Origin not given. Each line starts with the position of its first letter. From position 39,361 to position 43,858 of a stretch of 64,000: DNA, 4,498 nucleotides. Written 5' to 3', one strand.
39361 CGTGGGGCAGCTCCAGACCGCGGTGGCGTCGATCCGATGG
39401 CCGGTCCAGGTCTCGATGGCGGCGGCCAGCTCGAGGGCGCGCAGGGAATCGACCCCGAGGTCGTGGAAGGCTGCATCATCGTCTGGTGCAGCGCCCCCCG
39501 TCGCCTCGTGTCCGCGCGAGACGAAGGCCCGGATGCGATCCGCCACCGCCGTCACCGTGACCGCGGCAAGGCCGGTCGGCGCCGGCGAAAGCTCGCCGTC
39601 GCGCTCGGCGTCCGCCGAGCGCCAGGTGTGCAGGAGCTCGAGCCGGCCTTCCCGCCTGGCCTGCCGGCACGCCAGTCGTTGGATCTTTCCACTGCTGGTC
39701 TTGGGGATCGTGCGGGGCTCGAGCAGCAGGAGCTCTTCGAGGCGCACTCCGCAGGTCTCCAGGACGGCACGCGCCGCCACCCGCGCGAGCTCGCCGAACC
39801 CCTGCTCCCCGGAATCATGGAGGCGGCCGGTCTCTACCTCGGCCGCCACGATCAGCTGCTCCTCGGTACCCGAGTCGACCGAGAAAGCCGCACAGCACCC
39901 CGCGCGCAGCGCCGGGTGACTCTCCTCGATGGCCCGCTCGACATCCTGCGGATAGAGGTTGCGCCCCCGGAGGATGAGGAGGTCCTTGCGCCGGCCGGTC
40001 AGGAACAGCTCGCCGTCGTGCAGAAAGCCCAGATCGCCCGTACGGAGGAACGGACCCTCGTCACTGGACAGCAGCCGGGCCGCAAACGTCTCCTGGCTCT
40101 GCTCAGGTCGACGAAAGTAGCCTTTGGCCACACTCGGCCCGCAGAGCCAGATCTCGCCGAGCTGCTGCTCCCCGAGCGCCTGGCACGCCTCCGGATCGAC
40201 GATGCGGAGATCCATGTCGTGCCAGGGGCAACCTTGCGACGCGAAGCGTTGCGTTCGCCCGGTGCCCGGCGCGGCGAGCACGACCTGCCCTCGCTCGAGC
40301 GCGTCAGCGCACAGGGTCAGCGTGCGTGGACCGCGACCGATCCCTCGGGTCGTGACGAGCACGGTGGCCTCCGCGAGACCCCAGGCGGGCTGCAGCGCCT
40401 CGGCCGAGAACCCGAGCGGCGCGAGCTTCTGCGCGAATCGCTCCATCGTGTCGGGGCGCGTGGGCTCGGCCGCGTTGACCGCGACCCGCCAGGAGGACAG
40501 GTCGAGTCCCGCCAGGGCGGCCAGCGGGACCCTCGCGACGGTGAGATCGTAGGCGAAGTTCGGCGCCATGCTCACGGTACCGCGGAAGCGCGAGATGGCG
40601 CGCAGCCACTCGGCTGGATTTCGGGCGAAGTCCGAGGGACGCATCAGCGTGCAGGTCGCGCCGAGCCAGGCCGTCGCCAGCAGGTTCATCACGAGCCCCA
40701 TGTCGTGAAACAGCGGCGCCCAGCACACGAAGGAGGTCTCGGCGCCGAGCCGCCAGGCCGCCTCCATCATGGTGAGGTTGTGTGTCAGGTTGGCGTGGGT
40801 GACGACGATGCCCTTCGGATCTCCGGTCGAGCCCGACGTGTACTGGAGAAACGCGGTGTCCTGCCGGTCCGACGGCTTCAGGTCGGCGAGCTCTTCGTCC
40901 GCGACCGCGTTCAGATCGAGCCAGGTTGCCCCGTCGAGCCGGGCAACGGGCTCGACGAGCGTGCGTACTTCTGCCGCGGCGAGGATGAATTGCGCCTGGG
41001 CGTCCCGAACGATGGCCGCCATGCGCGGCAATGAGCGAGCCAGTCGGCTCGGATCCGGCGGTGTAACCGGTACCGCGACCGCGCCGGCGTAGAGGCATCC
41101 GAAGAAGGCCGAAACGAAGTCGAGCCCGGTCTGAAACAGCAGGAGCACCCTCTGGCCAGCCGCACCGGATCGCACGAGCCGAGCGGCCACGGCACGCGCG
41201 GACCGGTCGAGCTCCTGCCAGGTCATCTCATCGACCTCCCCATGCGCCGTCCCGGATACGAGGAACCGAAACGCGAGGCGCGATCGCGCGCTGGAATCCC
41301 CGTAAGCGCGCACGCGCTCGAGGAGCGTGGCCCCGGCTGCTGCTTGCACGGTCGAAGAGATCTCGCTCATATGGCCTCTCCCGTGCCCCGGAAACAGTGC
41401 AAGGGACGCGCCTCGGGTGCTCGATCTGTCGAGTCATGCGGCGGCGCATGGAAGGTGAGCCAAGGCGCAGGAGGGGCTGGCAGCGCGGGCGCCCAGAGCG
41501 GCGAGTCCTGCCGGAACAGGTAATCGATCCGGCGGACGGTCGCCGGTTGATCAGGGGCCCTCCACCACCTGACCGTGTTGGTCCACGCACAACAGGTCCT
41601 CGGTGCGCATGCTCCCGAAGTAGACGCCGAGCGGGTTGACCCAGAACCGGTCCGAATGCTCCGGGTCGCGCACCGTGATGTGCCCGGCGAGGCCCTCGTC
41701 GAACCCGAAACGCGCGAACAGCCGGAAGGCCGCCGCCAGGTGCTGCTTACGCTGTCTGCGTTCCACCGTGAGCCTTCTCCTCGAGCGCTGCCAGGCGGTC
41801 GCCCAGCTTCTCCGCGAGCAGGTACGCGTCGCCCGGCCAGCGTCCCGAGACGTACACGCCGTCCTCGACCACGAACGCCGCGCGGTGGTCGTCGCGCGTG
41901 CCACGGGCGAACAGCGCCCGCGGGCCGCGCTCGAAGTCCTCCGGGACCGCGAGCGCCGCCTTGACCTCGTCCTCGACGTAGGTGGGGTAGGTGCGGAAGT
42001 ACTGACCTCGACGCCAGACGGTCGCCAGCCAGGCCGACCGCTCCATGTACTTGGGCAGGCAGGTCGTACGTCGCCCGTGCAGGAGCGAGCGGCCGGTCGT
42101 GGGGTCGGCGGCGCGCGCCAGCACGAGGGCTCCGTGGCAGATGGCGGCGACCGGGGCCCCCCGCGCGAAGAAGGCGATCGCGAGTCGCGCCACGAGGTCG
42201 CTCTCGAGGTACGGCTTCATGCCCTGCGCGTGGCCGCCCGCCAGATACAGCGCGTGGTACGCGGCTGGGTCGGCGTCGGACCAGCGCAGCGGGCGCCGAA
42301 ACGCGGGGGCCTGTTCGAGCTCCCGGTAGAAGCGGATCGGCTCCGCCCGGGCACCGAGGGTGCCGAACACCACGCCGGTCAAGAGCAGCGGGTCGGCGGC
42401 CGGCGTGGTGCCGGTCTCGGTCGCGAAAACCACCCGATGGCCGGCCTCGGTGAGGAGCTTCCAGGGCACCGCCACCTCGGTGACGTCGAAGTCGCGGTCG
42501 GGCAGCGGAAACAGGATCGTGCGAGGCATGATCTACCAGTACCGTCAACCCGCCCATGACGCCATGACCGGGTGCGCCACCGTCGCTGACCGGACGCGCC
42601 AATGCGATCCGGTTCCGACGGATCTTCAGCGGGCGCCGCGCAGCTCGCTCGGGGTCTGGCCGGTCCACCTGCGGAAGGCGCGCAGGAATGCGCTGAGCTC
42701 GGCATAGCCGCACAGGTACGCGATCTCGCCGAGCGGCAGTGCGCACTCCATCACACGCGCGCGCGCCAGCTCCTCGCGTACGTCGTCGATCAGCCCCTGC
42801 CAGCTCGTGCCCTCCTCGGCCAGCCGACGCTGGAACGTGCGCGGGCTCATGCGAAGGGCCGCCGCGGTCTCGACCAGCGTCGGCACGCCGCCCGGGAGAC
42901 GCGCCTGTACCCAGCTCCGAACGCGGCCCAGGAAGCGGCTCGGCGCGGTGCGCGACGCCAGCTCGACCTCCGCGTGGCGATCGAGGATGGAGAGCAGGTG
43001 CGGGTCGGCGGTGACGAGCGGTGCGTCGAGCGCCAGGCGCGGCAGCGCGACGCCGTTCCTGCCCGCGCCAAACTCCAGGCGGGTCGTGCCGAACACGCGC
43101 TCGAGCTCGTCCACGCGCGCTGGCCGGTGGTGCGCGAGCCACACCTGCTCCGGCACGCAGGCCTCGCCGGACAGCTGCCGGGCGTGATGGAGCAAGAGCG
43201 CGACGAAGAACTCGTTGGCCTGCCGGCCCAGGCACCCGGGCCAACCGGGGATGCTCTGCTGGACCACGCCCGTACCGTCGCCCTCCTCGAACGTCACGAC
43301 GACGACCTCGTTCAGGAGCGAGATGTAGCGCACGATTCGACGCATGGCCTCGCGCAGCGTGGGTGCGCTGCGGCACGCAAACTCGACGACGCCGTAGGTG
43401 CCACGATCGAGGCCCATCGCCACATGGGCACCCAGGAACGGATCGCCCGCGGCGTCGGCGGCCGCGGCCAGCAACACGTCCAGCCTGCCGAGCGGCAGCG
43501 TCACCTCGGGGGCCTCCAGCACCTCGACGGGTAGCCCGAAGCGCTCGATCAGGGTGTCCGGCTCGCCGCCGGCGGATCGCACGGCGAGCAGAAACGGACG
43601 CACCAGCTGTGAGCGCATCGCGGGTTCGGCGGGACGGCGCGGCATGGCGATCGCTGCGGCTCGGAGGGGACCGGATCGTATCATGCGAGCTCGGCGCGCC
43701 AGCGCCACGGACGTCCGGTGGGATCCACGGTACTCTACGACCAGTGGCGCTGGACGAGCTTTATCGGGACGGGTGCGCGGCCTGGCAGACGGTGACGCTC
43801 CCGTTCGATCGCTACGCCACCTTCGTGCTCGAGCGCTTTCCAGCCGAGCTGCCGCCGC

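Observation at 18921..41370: About 22.5-kb convergent two-operon biosynthetic locus combining FAAL/PKS chemistry with an OleA-OleC-OleD-type cassette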

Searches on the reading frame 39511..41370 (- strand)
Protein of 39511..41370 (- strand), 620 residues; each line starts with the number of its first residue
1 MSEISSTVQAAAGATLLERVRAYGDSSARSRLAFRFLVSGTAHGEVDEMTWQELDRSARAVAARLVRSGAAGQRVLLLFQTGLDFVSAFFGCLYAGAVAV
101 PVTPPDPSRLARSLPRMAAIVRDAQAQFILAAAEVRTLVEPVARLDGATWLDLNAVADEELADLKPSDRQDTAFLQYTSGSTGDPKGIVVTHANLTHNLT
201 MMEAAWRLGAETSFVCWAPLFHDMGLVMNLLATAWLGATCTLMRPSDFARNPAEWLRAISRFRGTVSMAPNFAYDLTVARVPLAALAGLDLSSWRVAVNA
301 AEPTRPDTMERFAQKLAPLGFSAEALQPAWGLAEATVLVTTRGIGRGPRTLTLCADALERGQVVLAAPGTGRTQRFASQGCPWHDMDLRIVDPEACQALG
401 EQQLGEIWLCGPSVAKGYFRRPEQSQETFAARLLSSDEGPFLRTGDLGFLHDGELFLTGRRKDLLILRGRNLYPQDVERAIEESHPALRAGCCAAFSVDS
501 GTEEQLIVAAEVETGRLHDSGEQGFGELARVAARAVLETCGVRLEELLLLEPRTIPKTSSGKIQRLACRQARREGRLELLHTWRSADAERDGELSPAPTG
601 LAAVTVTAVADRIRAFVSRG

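Call 77: search_protein_families(library=ncbifam, proteins=[window:39511-41370:-], max_evalue=0.00001)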
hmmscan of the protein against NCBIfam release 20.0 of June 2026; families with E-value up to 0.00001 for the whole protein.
window:39511-41370:- (620 aa): 100 families (the best 25 are shown)
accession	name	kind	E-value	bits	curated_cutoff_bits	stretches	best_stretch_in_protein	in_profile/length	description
NF004282.0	PRK05691.1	subfamily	5.1e-147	490.7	4090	1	28-601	22-587/4334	non-ribosomal peptide synthase/polyketide synthase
NF004509.1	PRK05850.1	subfamily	2.9e-122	408.9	775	1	31-577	19-573/578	fatty-acid--AMP ligase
NF006624.1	PRK09192.1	subfamily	2.1e-116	389.5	600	1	47-572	43-560/567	fatty acyl-AMP ligase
NF009124.0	PRK12476.1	subfamily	5.1e-110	368.4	922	1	13-577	33-609/612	fatty acyl-AMP ligase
NF038339.3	FAAL_FadD32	equivalog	9e-108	361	975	1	8-577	12-613/625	long-chain-fatty-acid--AMP ligase FadD32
NF005850.0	PRK07768.1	subfamily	2.2e-106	356.3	572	1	37-570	19-541/545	long-chain-fatty-acid--CoA ligase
NF038337.1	FAAL_FadD21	exception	5.3e-104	348.8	1100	1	44-576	34-573/579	fatty-acid--AMP ligase FAAL21/FadD21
NF040633.1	FadD32_Coryne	exception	1.4e-101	340.7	875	1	38-571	52-611/614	FadD32-like long-chain-fatty-acid--AMP ligase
NF038338.1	FAAL_FadD28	exception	7e-94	315.2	1100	1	44-577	34-575/580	fatty-acid--AMP ligase FAAL28/FadD28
NF004510.0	PRK05851.1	equivalog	3.4e-79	266.4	621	1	45-571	28-519/525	long-chain-fatty acid--ACP ligase MbtM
TIGR01733.1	AA-adenyl-dom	subfamily_domain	2.1e-53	181.6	317.4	1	50-489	1-405/409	amino acid adenylation domain-containing protein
NF004837.0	PRK06187.1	subfamily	3e-49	167.7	476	1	47-575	32-525/531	long-chain-fatty-acid--CoA ligase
NF006181.0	PRK08314.1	subfamily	1.2e-43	149.2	705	3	375-503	369-493/563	long-chain-fatty-acid--CoA ligase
NF004114.0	PRK05605.1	equivalog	9.7e-38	129.8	766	2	363-520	378-526/575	long-chain-fatty-acid--CoA ligase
NF005702.0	PRK07514.1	subfamily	1.8e-37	128.9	558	2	375-489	320-428/506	malonyl-CoA synthase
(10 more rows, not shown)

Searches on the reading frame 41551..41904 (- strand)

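Call 74: search_protein_families(library=pfam, proteins=[window:41551-41904:-], max_evalue=0.001)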
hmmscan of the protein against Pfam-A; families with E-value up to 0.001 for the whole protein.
window:41551-41904:- (117 aa): 1 family
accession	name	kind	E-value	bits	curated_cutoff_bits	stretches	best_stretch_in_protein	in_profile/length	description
PF00596.27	Aldolase_II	-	5.9e-15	56.1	22.2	1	54-116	1-61/183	Class II Aldolase and Adducin N-terminal domain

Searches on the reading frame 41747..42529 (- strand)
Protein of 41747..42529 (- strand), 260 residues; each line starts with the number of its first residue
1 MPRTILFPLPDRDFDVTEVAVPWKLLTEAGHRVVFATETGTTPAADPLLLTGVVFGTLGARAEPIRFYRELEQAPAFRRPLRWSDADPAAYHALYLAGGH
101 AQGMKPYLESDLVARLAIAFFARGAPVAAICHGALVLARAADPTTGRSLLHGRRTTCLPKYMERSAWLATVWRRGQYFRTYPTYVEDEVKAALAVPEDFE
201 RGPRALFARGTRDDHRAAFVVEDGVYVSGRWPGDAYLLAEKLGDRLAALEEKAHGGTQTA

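Call 72: search_protein_families(library=pfam, proteins=[window:41747-42529:-], max_evalue=0.001)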
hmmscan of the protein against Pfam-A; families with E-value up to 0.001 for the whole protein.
window:41747-42529:- (260 aa): 2 families
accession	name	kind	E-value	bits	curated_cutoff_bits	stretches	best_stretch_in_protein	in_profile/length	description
PF17124.11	ThiJ_like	-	2e-29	103.2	30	1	9-181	1-175/186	ThiJ/PfpI family-like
PF01965.30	DJ-1_PfpI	-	5.9e-13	49.4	26.6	1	4-163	2-126/165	DJ-1/PfpI family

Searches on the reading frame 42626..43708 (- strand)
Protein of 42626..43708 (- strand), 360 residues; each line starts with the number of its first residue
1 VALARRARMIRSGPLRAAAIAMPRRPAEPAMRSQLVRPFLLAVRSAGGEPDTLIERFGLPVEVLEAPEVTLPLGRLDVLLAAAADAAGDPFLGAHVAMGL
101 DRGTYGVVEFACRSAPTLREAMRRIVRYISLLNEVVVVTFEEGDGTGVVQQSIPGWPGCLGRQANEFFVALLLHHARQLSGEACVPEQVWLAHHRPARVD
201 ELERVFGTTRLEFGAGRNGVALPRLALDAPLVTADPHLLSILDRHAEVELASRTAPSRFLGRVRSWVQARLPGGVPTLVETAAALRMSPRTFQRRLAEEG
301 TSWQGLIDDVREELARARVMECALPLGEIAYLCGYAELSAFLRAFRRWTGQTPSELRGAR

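Call 72: search_protein_families(library=pfam, proteins=[window:42626-43708:-], max_evalue=0.001)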
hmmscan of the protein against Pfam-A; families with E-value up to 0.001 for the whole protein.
window:42626-43708:- (360 aa): 3 families
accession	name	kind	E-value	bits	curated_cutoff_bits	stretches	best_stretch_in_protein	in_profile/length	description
PF12625.12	Arabinose_bd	-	4.2e-36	125.2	27.6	1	47-231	1-185/185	Arabinose-binding domain of AraC transcription regulator, N-term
PF12833.13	HTH_18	-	1.1e-19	70.9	33.6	1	282-357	2-78/80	Helix-turn-helix domain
PF00165.29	HTH_AraC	-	1.6e-07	31.7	26.6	1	324-357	9-41/42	Bacterial regulatory helix-turn-helix proteins, AraC family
